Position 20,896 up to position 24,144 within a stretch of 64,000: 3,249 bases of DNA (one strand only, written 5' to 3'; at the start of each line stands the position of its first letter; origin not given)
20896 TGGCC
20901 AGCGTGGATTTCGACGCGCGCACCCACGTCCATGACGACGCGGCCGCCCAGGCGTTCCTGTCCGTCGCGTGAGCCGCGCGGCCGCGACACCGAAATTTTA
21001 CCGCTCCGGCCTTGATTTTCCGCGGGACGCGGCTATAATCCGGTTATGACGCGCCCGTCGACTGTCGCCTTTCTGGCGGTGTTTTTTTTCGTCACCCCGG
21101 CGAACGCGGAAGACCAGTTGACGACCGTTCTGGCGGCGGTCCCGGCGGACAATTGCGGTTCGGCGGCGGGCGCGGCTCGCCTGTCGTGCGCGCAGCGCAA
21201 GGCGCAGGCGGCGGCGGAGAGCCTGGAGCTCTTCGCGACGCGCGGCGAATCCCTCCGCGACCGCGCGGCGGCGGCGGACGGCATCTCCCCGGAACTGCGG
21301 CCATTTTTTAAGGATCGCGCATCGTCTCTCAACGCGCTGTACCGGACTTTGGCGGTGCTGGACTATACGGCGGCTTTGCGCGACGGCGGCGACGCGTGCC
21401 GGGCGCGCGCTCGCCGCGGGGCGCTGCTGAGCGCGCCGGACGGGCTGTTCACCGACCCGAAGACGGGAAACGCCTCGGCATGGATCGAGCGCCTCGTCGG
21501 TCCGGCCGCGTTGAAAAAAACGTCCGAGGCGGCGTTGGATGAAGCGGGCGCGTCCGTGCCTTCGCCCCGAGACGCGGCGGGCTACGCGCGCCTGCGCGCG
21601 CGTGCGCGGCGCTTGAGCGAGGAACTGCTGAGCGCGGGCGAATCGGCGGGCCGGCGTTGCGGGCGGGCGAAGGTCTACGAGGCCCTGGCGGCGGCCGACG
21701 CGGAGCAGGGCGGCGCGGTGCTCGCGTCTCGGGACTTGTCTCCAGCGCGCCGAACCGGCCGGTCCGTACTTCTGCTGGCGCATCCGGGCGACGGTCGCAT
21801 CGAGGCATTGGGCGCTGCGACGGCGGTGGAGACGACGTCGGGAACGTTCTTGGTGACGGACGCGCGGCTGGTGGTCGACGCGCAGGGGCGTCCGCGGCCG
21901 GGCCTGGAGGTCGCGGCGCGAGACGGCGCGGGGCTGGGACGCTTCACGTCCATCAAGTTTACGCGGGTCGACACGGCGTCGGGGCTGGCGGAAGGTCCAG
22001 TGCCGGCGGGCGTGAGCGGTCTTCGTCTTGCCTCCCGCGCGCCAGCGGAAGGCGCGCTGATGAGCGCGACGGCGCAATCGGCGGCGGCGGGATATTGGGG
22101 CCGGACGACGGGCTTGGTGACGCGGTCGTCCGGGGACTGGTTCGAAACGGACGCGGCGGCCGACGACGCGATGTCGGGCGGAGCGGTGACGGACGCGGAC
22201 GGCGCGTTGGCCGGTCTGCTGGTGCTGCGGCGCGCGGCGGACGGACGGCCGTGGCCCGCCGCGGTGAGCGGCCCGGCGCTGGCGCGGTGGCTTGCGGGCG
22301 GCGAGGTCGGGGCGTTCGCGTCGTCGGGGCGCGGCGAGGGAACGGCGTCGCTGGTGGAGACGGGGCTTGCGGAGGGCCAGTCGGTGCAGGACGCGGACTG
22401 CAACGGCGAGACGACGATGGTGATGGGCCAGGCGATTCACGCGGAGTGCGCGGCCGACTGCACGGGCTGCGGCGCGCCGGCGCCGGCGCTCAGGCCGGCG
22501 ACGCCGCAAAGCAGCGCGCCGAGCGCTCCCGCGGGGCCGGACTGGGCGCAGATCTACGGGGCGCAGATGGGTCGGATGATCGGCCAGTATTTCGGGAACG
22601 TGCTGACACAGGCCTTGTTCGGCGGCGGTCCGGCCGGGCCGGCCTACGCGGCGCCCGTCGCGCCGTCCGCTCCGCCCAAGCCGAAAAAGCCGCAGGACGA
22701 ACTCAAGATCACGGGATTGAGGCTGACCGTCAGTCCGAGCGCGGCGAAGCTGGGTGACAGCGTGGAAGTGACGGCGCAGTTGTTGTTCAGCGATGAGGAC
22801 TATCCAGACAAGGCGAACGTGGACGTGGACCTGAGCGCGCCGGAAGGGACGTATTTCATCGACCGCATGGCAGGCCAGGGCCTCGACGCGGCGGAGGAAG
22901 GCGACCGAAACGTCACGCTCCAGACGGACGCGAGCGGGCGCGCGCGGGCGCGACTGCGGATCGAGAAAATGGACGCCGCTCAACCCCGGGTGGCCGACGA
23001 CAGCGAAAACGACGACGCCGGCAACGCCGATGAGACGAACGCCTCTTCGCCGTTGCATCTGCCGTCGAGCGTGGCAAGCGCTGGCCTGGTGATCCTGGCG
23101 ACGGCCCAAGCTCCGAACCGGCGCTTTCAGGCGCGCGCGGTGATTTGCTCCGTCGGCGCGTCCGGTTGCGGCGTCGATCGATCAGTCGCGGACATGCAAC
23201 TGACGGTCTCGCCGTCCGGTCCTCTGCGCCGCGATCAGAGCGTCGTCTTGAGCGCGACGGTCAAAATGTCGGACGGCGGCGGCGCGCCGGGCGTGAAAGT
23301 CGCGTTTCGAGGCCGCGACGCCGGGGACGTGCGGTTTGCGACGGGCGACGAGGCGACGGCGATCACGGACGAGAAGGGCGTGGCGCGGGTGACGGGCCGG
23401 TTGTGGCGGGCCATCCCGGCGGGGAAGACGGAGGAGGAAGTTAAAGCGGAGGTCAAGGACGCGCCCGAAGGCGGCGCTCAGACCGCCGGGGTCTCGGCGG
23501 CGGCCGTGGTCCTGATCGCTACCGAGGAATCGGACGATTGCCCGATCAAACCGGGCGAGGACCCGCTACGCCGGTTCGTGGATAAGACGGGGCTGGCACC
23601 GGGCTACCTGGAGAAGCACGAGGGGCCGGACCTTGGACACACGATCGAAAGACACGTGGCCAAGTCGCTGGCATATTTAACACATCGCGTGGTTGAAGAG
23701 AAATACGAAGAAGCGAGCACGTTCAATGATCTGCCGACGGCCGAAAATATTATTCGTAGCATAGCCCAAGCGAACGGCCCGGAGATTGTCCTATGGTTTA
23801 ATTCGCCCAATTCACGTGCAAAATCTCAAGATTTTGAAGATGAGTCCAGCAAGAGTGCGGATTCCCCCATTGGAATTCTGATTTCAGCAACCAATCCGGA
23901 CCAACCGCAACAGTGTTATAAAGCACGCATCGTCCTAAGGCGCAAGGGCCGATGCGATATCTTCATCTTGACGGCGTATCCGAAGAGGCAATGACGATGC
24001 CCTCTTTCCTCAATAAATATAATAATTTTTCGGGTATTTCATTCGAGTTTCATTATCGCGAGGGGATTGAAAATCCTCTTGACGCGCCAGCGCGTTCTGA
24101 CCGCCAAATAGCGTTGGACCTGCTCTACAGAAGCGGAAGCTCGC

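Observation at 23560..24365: Polymorphic-toxin tip: RNase A-like (CdiA-CT type) C-terminal domain plus overlapping immunity gene, marked by an abrupt composition drop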

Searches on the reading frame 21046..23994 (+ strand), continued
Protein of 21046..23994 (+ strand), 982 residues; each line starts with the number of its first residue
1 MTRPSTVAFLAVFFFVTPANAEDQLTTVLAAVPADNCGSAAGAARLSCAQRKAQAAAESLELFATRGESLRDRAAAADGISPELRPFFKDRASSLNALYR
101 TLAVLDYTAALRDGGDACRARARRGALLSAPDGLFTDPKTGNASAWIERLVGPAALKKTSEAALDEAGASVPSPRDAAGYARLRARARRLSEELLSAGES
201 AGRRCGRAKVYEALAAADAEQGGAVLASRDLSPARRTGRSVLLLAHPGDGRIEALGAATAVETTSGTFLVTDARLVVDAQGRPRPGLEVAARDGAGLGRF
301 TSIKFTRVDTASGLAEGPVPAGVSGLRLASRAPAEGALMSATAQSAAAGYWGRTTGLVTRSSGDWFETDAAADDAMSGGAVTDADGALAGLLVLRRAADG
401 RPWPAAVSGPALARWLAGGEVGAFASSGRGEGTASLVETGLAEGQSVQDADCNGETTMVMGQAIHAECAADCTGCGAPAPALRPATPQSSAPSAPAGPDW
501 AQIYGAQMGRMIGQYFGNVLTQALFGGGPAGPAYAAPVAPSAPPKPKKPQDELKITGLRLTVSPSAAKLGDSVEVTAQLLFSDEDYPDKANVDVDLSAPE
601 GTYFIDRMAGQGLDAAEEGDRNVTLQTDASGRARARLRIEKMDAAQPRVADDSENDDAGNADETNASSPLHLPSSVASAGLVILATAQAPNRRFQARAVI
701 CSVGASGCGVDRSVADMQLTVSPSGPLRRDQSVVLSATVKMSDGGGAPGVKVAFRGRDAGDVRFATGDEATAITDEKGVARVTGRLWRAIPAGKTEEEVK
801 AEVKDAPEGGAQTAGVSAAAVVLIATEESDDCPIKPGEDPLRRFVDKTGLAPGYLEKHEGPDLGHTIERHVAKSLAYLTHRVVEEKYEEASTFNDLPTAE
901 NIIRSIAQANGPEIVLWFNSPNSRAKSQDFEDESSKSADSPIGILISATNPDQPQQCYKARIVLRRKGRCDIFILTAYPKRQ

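Call 17: find_related_loci(query=A1, collection=genome_contigs, flank=6000)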
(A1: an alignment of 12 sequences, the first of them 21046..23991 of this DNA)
Query A1 (982 aa) in genome_contigs; peptide patterns used: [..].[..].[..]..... (x = any residue, [..] = any of these).
20 stretches matched a pattern; 15 encode a relative of the query (tblastn E <= 1e-3); 14 distinct loci.
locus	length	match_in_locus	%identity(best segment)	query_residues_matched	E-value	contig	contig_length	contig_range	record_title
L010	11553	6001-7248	40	57-472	4e-53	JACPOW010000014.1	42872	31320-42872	MAG: Elusimicrobia bacterium isolate NC_groundwater_611_Pr5_B-0.1um_68_12 alan_book_18_scaffold_112885, whole genome sho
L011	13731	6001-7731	34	82-656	1e-51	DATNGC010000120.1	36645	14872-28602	MAG TPA_asm: Elusimicrobiota bacterium isolate SMAG_U11311 k141_1094879, whole genome shotgun sequence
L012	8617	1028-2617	34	60-582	6e-49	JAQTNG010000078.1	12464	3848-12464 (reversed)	MAG: Elusimicrobia bacterium isolate STA_59 NODE_10070_length_12464_cov_2.570722_Sandtown_A, whole genome shotgun sequen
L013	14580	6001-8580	39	68-979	5e-47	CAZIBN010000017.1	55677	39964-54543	MAG TPA_asm: uncultured Elusimicrobia sp. isolate binchicken_co186_163 genome assembly, contig: NODE_517_length_55677_co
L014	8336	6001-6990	41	80-416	8e-47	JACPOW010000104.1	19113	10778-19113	MAG: Elusimicrobia bacterium isolate NC_groundwater_611_Pr5_B-0.1um_68_12 alan_book_18_scaffold_484545, whole genome sho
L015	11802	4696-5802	39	49-416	2e-45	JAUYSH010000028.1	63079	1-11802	MAG: Elusimicrobiota bacterium isolate C5_metabat.bin.68 C5_k141_136541, whole genome shotgun sequence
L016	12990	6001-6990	40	80-416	1e-45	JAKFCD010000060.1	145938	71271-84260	MAG: Elusimicrobiota bacterium isolate LC012 contig-124_64, whole genome shotgun sequence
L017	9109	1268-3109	33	6-602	8e-45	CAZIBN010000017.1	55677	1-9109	MAG TPA_asm: uncultured Elusimicrobia sp. isolate binchicken_co186_163 genome assembly, contig: NODE_517_length_55677_co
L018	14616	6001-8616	38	49-982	6e-44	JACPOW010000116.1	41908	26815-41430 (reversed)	MAG: Elusimicrobia bacterium isolate NC_groundwater_611_Pr5_B-0.1um_68_12 alan_book_18_scaffold_566643, whole genome sho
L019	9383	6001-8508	36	68-979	6e-41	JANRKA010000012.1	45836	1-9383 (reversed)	MAG: Elusimicrobiota bacterium isolate bins.479 k141_21581, whole genome shotgun sequence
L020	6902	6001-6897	38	68-371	6e-33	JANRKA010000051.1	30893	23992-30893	MAG: Elusimicrobiota bacterium isolate bins.479 k141_4286277, whole genome shotgun sequence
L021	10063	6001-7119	38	68-437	1e-44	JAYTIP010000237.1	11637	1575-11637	MAG: Elusimicrobiota bacterium isolate GFS_2774 GFS_2774_236, whole genome shotgun sequence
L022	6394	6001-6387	44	25-155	3e-17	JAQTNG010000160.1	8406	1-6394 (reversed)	MAG: Elusimicrobia bacterium isolate STA_59 NODE_18169_length_8406_cov_2.035632_Sandtown_A, whole genome shotgun sequenc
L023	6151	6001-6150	64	80-129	1e-11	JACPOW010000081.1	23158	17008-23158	MAG: Elusimicrobia bacterium isolate NC_groundwater_611_Pr5_B-0.1um_68_12 alan_book_18_scaffold_436656, whole genome sho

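Call 53: search_protein_representatives(alignment_id=A1)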
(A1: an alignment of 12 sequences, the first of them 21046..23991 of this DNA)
Query: 12 sequences, 894 profile positions. Proteins with E-value up to 0.001 (for the whole library): 2645; up to 1e-10: 134; up to 1e-30: 72. The best 150 are listed.
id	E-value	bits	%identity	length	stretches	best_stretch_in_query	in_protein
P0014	0.0e+00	1122.7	-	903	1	2-790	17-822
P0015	4.4e-262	889.3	-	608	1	1-610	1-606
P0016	8.2e-257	871.8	-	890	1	1-710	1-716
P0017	2.9e-255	866.7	-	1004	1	1-767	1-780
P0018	1.1e-253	861.5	-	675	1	1-667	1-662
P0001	3.6e-253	859.8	-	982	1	3-884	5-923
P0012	9.7e-246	835.2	-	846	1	3-851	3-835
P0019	1.3e-242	824.9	-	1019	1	1-770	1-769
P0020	1.2e-235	801.8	-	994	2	7-691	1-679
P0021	2.6e-230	784.2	-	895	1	1-636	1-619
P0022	6.7e-230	782.8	-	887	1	1-643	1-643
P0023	2.6e-229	780.8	-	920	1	8-713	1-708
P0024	2.5e-217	741.2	-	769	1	7-686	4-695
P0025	2.5e-216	737.9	-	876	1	1-641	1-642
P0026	5.5e-212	723.5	-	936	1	5-731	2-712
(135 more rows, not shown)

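Call 54: predict_structure(alignment_id=A1)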
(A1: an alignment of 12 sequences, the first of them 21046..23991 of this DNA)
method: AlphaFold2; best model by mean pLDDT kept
length: 982 residues; sequences in the alignment: 12
mean_pLDDT: 48.5   pTM: 0.37
mean pLDDT of the five models: 48.5, 47.4, 46.9, 45.7, 45.5
residues with pLDDT >= 90: 59; 70-90: 96; 50-70: 214; < 50: 613
segments of 3 or more residues with pLDDT < 50: 1-46, 61-81, 146-178, 220-235, 427-552, 564-569, 599-601, 608-617, 641-796, 803-982
pLDDT, mean of each block of 10 residues (from residue 1): 33 31 36 31 48 50 39 41 54 61 64 61 62 59 49 34 27 42 54 54 67 62 35 50 80 87 92 89 88 71 91 91 87 73 64 63 78 78 83 73 82 93 60 31 32 32 24 27 27 29 33 36 34 28 35 51 48 61 55 52 54 47 62 63 34 31 28 26 32 32 31 33 34 31 29 26 29 37 45 47 46 44 40 38 44 42 39 39 38 38 44 34 32 34 36 38 36 36 30
secondary structure, 60 per line:
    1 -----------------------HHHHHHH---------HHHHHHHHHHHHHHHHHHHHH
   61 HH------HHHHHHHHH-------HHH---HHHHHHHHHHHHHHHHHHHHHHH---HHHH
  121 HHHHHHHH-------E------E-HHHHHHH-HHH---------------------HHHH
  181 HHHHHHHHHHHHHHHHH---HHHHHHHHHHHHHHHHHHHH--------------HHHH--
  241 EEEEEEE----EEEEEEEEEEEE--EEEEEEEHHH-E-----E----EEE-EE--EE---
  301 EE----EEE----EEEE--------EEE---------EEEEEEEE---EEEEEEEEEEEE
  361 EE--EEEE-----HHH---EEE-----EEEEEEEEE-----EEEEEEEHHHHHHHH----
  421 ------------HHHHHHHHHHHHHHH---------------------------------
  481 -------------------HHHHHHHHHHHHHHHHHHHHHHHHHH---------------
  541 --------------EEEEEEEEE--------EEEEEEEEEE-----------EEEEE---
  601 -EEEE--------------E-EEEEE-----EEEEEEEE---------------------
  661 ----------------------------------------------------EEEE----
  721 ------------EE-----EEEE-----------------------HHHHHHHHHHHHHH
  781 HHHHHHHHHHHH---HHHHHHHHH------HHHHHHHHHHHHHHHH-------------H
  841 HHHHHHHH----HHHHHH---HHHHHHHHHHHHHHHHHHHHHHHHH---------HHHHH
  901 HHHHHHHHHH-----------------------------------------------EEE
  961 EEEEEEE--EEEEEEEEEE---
elements in order (helices of 4 or more, strands of 3 or more residues): H24-30 H40-62 H69-77 H91-113 H117-128 H145-151 H177-197 H201-220 H235-238 E241-247 E252-263 E266-272 E288-290 E307-309 E314-317 E326-328 E338-345 E349-362 E365-368 E380-382 E388-396 E402-408 H409-416 H433-447 H500-525 E555-563 E572-581 E593-597 E602-605 E622-626 E632-639 E713-716 E740-743 H767-792 H796-804 H811-826 H840-848 H853-858 H862-886 H896-910 E958-967 E970-979

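Call 58: search_protein_families(library=pfam, alignment_id=A5, max_evalue=0.001)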
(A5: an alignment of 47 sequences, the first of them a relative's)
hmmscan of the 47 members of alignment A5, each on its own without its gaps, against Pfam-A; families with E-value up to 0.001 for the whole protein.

A. member 1, P0001 (982 aa): 1 family
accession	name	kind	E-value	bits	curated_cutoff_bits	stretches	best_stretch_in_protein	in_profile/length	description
PF18431.6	RNAse_A_bac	-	9.8e-19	68.7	27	1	864-979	1-113/113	Bacterial CdiA-CT RNAse A domain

B. families by the number of members that match (of 47 scanned): 10 families
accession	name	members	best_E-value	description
PF13365.12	Trypsin_2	43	7.4e-26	Trypsin-like peptidase domain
PF18431.6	RNAse_A_bac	4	9.8e-19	Bacterial CdiA-CT RNAse A domain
PF00089.32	Trypsin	3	4.1e-18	Trypsin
PF15526.11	Ntox21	3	5.3e-14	Novel toxin 21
PF15523.11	Ntox16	2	8.1e-13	Novel toxin 16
PF09000.15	Cytotoxic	1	4.9e-36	Cytotoxic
PF15535.12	Ntox37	1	2.6e-15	Bacterial toxin 37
PF12106.13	Colicin_E5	1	2.8e-13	Colicin E5 ribonuclease domain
PF14436.11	EndoU_bacteria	1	7.1e-08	Bacterial EndoU nuclease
PF02369.22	Big_1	1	7.3e-05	Bacterial Ig-like domain (group 1)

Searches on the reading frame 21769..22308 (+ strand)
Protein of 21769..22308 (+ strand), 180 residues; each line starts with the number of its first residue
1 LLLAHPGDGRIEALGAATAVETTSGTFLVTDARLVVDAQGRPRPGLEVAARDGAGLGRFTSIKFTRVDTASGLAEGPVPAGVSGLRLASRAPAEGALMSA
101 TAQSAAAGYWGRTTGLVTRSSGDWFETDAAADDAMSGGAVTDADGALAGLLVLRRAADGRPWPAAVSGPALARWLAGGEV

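Call 49: search_solved_structures(query=A4, max_evalue=0.01, show_alignments=3)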
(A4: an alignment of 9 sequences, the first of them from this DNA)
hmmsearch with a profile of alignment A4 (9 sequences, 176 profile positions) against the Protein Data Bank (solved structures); distinct sequences matched with E-value up to 0.01: 96 (the best 60 are shown).
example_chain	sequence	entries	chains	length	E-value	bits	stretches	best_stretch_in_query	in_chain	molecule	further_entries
3lgt_A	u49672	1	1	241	3.1e-10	43.5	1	11-163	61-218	Protease degS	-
3lgu_A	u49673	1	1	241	5.1e-10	42.8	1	11-163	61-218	Protease degS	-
3lgv_A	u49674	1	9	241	6.7e-10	42.4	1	11-163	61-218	Protease degS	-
2r3u_A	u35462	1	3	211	7.5e-10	42.3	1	11-163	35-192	Protease degS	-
3lgi_A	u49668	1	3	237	1e-09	41.8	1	11-163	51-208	Protease degS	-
3lh3_A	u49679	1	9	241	1.1e-09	41.8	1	11-163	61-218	Protease degS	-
2qf0_A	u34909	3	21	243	1.1e-09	41.7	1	11-163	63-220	Protease degS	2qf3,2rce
3lgy_A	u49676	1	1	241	1.4e-09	41.4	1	11-163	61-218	Protease degS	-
2qgr_A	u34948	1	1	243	1.4e-09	41.4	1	11-163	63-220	Protease degS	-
3gcn_A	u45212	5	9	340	1.5e-09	41.3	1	11-163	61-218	Protease degS | DegS protease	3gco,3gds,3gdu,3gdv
1soz_A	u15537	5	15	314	2.1e-09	40.8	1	11-163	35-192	Protease degS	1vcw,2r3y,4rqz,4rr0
6ew9_A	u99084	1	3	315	2.1e-09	40.8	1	11-163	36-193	Serine endoprotease DegS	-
4rqy_A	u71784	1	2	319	2.2e-09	40.8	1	11-163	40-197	Protease degS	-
1sot_A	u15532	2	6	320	2.2e-09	40.8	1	11-163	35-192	Protease degS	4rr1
3lgw_A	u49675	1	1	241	3.2e-09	40.2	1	11-163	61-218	Protease degS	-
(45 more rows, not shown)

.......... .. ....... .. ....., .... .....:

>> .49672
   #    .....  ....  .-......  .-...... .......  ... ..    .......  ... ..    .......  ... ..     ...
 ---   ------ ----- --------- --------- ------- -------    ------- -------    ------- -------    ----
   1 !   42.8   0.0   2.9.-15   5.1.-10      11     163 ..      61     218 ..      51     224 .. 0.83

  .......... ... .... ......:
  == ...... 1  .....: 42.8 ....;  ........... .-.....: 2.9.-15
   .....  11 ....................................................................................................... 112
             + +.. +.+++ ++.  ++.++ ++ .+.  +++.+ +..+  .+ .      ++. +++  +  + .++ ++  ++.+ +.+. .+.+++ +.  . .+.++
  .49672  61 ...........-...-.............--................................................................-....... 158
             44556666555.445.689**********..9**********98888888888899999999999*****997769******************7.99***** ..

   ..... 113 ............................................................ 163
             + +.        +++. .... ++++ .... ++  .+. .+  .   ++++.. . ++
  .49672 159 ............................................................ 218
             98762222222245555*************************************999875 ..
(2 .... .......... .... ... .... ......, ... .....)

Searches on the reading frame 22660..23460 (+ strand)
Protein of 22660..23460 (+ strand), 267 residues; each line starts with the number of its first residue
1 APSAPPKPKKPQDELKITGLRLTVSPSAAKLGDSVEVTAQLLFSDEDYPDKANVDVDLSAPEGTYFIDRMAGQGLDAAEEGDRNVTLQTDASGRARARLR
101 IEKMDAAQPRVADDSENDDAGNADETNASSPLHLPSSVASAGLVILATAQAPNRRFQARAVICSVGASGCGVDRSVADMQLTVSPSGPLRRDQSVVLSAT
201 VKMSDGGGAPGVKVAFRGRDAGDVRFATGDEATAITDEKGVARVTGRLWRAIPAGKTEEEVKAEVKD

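Call 78: search_solved_structures(query=window:22660-23460:+, max_evalue=1, show_alignments=1)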
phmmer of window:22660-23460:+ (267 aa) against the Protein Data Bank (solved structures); distinct sequences matched with E-value up to 1: 1.
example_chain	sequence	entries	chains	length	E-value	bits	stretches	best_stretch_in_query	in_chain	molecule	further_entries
5hry_A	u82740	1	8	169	0.86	12.5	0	106-151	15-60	ank3C2_1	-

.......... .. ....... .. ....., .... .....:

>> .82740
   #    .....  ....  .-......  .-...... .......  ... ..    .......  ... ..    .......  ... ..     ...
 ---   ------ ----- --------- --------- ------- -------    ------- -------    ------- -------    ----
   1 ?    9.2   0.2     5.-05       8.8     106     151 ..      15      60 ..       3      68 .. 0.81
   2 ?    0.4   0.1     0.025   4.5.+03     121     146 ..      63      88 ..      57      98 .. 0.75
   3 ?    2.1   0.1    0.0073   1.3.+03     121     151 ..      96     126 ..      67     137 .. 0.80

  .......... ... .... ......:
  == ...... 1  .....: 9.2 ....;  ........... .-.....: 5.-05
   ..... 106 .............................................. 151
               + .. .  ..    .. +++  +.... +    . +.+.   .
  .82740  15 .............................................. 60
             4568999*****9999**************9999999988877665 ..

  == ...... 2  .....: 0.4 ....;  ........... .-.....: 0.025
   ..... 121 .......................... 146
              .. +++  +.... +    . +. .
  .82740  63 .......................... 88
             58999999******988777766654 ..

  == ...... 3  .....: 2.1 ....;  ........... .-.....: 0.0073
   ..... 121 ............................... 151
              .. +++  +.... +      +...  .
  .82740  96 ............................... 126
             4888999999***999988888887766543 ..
